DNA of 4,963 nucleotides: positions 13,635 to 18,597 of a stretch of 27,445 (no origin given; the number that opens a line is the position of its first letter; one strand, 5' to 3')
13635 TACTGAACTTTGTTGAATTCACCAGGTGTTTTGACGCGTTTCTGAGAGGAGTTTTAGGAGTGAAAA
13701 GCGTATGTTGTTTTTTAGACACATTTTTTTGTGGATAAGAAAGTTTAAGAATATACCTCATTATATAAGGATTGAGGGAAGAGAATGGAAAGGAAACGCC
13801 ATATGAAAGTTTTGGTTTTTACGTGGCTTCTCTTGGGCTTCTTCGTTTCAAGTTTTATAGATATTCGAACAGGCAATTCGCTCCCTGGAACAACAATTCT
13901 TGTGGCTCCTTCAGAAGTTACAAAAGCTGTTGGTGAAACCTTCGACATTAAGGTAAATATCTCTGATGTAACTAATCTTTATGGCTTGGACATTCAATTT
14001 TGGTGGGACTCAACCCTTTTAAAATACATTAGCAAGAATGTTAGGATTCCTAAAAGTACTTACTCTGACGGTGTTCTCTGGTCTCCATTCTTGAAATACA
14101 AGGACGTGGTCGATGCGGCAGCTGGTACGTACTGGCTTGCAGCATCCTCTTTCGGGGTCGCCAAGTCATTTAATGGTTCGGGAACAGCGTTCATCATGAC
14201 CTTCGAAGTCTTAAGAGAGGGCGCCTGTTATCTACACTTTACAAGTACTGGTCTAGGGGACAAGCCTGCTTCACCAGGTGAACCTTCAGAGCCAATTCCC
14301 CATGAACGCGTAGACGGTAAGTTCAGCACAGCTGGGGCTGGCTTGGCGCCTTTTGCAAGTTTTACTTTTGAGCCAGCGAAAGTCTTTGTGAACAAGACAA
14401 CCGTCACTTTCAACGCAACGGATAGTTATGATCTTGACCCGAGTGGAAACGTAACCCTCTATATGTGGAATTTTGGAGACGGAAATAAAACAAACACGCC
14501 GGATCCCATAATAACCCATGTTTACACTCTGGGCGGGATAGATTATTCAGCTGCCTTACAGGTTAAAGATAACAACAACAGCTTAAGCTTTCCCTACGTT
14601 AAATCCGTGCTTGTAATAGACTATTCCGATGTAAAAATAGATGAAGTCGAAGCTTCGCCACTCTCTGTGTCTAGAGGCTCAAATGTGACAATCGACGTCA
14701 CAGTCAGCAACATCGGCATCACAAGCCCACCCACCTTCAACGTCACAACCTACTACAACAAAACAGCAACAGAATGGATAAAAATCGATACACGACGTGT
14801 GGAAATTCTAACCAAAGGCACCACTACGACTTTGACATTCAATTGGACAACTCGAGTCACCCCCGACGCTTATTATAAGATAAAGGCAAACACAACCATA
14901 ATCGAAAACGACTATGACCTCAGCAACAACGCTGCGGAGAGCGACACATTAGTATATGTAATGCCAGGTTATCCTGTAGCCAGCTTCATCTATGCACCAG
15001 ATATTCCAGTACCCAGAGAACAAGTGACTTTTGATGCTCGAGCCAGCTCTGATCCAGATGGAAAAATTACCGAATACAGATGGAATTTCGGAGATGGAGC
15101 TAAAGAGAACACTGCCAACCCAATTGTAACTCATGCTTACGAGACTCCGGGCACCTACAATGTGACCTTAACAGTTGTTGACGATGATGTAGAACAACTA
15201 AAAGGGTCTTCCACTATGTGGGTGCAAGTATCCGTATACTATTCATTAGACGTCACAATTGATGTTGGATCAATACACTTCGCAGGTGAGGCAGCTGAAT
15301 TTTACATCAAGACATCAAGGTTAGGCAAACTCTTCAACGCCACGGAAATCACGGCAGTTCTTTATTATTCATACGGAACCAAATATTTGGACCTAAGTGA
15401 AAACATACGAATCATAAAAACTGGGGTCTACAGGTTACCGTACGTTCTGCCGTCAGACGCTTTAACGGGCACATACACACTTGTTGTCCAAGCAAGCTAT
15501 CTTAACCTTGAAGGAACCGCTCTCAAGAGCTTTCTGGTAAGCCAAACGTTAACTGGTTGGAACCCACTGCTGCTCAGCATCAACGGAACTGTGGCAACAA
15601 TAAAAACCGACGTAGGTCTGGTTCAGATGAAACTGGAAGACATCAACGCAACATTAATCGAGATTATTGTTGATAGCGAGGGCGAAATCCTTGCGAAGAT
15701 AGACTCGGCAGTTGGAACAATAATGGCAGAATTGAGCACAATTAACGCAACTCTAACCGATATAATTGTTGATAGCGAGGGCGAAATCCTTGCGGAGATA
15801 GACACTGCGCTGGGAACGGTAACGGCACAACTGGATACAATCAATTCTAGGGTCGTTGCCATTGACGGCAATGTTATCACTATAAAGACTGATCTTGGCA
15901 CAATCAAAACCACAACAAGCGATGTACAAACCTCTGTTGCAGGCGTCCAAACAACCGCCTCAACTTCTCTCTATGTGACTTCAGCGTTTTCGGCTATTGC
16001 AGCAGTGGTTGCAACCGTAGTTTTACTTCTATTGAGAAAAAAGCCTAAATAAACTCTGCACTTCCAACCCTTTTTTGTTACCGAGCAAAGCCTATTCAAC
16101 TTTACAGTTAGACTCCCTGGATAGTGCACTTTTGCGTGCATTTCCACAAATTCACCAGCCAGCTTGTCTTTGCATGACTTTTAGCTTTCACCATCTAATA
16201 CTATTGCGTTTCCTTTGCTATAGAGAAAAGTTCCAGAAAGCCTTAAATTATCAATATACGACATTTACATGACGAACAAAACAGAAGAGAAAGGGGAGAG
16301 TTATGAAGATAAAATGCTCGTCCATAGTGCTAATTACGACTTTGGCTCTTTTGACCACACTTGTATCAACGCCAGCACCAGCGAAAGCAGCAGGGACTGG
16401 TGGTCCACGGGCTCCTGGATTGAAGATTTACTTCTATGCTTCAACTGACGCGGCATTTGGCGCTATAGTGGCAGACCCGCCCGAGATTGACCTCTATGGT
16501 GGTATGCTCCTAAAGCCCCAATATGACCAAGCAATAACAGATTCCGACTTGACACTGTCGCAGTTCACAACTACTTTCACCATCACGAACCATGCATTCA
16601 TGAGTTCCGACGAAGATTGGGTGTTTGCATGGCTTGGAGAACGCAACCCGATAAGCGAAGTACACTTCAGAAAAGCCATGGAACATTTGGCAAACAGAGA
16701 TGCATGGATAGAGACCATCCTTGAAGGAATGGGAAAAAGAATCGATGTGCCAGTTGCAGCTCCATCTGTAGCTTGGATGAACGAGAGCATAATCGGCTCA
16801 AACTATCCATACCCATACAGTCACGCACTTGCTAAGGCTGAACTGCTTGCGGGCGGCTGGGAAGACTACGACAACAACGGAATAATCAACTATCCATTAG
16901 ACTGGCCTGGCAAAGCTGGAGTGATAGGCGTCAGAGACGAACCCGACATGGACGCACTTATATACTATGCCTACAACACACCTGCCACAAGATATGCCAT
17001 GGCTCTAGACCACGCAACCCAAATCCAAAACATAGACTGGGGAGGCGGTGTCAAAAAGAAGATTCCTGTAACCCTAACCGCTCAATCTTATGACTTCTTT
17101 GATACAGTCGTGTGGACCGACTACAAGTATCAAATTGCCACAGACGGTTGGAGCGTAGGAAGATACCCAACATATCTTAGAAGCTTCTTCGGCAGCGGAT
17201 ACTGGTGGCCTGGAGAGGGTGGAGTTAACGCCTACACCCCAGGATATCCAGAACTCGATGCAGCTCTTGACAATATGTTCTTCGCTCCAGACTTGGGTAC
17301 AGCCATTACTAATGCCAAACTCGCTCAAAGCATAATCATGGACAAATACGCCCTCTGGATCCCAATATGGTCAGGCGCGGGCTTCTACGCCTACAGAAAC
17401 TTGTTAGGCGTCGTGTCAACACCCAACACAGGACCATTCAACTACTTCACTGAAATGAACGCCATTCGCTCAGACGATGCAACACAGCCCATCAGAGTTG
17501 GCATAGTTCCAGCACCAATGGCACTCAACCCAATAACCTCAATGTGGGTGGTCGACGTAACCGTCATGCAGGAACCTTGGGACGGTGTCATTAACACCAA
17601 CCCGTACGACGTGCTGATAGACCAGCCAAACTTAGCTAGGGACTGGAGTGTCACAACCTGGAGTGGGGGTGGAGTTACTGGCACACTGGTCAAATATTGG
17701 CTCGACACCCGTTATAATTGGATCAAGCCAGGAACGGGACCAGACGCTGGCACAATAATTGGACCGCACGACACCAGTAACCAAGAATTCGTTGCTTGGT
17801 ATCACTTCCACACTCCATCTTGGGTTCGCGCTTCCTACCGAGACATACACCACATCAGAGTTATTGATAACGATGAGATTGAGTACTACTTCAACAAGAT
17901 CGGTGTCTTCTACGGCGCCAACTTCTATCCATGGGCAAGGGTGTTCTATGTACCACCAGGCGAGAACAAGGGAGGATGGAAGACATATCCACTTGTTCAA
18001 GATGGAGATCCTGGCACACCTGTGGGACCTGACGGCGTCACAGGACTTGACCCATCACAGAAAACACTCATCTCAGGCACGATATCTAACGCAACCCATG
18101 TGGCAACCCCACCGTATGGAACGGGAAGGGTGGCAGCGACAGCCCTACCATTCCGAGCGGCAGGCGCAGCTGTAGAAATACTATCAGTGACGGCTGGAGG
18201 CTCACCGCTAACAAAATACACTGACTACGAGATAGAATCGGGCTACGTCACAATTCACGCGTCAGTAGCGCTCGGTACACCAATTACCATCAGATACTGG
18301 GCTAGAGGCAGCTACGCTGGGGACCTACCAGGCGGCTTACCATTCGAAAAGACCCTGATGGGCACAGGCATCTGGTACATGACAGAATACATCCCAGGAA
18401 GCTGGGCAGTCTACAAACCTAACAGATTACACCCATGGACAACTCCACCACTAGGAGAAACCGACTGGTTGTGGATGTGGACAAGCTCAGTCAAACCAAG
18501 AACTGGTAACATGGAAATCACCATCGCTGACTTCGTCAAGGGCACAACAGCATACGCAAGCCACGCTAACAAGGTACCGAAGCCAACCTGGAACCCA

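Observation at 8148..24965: Candidate archaeal cohesin-dockerin surface complex built around a peptide ABC importer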

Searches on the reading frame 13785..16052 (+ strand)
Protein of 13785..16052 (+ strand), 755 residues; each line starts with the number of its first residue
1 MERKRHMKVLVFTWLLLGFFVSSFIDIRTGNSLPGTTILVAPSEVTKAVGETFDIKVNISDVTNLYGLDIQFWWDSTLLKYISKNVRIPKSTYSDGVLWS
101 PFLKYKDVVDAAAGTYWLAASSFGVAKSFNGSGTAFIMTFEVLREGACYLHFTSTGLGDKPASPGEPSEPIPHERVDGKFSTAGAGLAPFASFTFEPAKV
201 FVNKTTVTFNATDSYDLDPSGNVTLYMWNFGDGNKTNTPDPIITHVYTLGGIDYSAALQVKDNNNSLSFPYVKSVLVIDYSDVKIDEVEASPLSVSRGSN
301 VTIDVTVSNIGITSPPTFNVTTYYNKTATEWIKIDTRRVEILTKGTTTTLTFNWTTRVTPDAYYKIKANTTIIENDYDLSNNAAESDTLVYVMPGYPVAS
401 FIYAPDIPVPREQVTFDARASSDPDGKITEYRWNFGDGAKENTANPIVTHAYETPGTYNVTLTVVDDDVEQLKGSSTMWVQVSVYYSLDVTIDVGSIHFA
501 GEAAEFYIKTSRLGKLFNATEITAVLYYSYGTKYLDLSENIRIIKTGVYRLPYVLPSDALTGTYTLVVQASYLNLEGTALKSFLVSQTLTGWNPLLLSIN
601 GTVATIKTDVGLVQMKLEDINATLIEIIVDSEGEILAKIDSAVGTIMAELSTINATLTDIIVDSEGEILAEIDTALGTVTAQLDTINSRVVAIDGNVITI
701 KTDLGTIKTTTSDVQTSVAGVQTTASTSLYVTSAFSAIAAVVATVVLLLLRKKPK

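Call 3: search_protein_families(library=pfam, proteins=[window:13785-16052:+], max_evalue=0.1)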
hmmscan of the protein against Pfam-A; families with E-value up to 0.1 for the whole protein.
window:13785-16052:+ (755 aa): 11 families
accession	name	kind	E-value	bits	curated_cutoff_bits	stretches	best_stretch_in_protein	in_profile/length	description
PF18911.6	PKD_4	-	1.8e-32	111.7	27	2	397-470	4-74/85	PKD domain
PF00801.26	PKD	-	3.6e-26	91.4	23.5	2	410-467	13-68/80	PKD domain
PF07705.17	CARDB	-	2.1e-09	37.9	22.7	1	285-383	6-98/101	CARDB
PF22352.2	K319L-like_PKD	-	7.9e-09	35.8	27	1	408-474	8-78/84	K319L-like, PKD domain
PF00963.24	Cohesin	-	8.1e-05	23.3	24.1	1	44-83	7-48/139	Cohesin domain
PF21027.3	Sde0182_C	-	0.0011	19.9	27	0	413-437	1-25/83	Cellulose-binding protein Sde0182, C-terminal domain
PF03168.19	LEA_2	-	0.0026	18.6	25.4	1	262-308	5-52/98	Late embryogenesis abundant protein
PF01835.25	MG2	-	0.016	16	32.8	0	515-579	29-90/96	MG2 domain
PF23991.1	DUF7310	-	0.023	15.6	40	1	651-718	6-74/83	Coiled-coil region of unknown function (DUF7310)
PF07439.16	DUF1515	-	0.038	14.4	22.2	1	639-750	6-110/113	Protein of unknown function (DUF1515)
PF05531.17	NPV_P10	-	0.072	14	29.8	0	634-694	4-62/75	Nucleopolyhedrovirus P10 protein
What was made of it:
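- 13785..16052 (+): P4 anchored stalk: signal peptide, cohesin (aa ~33-185), PKD, CARDB, PKD, repeat/coiled-coil stalk, C-terminal TM (aa 727-753). Pfam Cohesin 23.3 bits (cut-off 24.1), PKD and CARDB (call 3).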

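Call 16: search_protein_families(library=ncbifam, proteins=[window:13785-16052:+], max_evalue=0.1)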
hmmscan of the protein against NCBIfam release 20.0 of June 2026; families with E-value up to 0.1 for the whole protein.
window:13785-16052:+ (755 aa): 2 families
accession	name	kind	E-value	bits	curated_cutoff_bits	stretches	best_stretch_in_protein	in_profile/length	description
TIGR00864.1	PCC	subfamily_domain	1.2e-08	31.9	1861.4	2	414-464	1074-1121/2700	polycystin cation channel protein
NF058578.1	CPR_pilus_PamR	equivalog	0.013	14.4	300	0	436-468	188-226/297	pilus system RbmA-like protein PamR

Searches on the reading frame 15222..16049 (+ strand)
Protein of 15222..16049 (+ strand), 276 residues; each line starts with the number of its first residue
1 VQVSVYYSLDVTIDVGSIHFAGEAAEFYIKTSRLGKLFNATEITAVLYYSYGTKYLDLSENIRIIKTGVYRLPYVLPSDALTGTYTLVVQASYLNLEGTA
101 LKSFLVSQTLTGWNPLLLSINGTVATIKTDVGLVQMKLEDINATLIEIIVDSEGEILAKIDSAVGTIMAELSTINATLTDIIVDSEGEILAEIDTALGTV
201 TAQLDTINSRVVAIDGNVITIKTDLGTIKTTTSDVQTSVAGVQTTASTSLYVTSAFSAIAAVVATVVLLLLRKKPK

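Call 69: search_protein_families(library=pfam, proteins=[window:15222-16049:+], max_evalue=1)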
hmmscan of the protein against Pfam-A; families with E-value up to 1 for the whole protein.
seq(276 aa): 12 families
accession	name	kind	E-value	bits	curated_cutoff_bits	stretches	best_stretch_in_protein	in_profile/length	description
PF05531.17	NPV_P10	-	0.0021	18.9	29.8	1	155-215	4-62/75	Nucleopolyhedrovirus P10 protein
PF23991.1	DUF7310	-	0.0047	17.8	40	1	171-240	5-75/83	Coiled-coil region of unknown function (DUF7310)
PF07439.16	DUF1515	-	0.0074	16.7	22.2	1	159-272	5-111/113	Protein of unknown function (DUF1515)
PF05377.16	FlaC_arch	-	0.0082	17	27.8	0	190-219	9-38/55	Flagella accessory protein C (FlaC)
PF01835.25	MG2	-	0.029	15.2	32.8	1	35-102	28-92/96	MG2 domain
PF07889.17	DUF1664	-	0.048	14.1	34.6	1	190-243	68-121/124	Protein of unknown function (DUF1664)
PF04513.17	Baculo_PEP_C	-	0.081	13.4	38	1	153-246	29-122/140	Baculovirus polyhedron envelope protein, PEP, C terminus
PF06419.17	COG6_N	-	0.12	13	27.4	1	195-244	33-82/114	Conserved oligomeric complex COG6, N-terminal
PF10392.15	COG5_N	-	0.22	12.2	31.2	0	165-248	36-118/132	Conserved oligomeric Golgi complex subunit 5, N-terminal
PF05549.16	Allexi_40kDa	-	0.24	11.3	26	0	155-217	52-107/271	Allexivirus 40kDa protein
PF06009.19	Laminin_II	-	0.38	11.2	33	0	188-246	10-68/138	Laminin Domain II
PF12296.13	HsbA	-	0.87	10.5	33.5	1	191-276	2-91/121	Hydrophobic surface binding protein A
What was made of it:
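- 13785..16052 (+): Weak coiled-coil-type hits (call 69).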

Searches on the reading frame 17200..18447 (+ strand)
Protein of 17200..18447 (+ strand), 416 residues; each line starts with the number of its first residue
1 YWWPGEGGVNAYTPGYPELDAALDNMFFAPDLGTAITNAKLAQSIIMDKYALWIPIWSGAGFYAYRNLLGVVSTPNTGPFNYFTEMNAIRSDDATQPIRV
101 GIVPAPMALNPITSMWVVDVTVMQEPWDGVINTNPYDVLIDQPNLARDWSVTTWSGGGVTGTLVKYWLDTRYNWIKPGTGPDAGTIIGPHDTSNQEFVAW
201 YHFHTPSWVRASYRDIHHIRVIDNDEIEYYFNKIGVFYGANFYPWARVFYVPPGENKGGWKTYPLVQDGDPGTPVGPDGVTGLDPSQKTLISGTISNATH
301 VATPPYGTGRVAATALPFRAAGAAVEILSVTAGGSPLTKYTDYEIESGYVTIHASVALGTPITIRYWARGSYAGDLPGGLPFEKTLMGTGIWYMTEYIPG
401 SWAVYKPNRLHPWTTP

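Call 84: search_protein_families(library=pfam, proteins=[window:17200-18447:+], max_evalue=1)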
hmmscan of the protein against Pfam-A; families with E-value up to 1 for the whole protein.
seq(416 aa): 1 family
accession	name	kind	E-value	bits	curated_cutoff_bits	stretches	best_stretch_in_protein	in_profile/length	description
PF03442.20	CBM_X2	-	0.029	14.9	28.9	1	320-355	24-57/83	Carbohydrate binding domain X2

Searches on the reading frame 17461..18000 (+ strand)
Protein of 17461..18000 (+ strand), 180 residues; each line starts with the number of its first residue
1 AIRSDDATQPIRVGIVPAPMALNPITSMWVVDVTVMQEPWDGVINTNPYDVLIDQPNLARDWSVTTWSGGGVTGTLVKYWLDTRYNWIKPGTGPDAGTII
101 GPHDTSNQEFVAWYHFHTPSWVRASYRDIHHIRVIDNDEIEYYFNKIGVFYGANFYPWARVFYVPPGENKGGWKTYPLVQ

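Call 86: search_solved_structures(query=A11, max_evalue=1, show_alignments=2)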
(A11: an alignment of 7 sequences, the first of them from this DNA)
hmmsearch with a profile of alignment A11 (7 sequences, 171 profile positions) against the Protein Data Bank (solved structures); distinct sequences matched with E-value up to 1: 4.
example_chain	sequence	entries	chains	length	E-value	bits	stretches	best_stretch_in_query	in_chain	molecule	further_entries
6yge_B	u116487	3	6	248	0.11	15.5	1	18-61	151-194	AfNADase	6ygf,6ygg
8pmr_A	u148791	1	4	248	0.11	15.4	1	18-61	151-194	Conidial surface nicotinamide adenine dinucleotide glycohydrolase nadA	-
8pms_A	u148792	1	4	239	0.12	15.4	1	18-60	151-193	Conidial surface nicotinamide adenine dinucleotide glycohydrolase nadA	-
8i7o_N2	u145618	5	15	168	0.89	12.5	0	72-103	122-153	Cilia- and flagella-associated protein 276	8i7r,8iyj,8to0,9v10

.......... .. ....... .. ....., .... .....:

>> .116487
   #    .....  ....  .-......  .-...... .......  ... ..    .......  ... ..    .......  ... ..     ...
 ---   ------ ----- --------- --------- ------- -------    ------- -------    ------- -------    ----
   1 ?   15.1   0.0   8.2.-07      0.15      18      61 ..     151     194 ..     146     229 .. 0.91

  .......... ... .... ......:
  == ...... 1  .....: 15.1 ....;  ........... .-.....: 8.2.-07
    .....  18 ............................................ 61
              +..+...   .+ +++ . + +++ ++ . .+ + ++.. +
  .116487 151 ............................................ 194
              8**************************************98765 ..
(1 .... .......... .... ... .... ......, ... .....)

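Call 87: search_protein_families(library=pfam, alignment_id=A11, max_evalue=1)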
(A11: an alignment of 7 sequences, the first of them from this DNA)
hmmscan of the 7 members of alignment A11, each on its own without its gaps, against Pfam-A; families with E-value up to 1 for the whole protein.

A. member 1, seq(180 aa): 0 families

B. families by the number of members that match (of 7 scanned): 2 families
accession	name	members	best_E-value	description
PF00496.27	SBP_bac_5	1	6.7e-07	Bacterial extracellular solute-binding proteins, family 5 Middle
PF15667.11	CMIP6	1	0.75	Ciliary microtubule inner protein 6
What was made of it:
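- On Opp/Dpp (PepT-family) ABC importer: The domain order may be permuted (calls 84, 87).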
